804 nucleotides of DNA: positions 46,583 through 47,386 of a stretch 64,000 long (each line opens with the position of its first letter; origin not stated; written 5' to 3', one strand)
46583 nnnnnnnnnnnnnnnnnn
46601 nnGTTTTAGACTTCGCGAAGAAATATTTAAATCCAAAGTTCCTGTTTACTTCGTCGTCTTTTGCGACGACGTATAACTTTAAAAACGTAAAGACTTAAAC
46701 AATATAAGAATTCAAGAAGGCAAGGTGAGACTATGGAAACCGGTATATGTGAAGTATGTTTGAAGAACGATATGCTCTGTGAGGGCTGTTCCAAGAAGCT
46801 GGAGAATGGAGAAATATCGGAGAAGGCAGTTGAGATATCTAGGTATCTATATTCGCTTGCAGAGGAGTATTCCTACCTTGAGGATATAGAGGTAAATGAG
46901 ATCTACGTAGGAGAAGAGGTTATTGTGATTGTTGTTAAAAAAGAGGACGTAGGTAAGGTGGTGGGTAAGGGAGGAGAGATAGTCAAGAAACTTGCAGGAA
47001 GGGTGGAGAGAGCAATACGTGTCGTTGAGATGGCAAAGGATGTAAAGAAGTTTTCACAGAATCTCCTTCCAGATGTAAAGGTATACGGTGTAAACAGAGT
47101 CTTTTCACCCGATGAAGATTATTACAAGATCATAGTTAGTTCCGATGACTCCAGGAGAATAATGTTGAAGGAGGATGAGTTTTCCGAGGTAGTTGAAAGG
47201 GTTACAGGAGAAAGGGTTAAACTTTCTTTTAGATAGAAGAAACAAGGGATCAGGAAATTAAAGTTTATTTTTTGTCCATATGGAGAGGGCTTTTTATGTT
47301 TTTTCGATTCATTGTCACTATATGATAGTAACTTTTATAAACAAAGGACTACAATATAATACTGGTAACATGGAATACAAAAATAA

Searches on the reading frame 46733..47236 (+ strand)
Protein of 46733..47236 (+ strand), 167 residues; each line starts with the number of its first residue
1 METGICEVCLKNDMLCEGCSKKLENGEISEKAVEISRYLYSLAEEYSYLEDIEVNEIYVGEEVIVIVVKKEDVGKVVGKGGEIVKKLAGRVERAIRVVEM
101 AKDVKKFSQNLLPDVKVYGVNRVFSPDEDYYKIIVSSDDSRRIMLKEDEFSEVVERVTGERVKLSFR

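Call 35: search_protein_families(library=pfam, proteins=[window:46733-47236:+], max_evalue=0.0001)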
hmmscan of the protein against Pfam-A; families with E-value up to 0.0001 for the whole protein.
window:46733-47236:+ (167 aa): 3 families
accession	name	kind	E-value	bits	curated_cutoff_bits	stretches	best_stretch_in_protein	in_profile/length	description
PF13184.12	KH_5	-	5.8e-07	30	27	1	62-121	3-68/69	NusA-like KH domain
PF07650.23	KH_2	-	5e-06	26.7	22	1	40-102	4-65/78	KH domain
PF13083.13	KH_KhpA-B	-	8.1e-05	22.9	32.1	0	48-85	14-52/73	KhpA/KhpB, KH domain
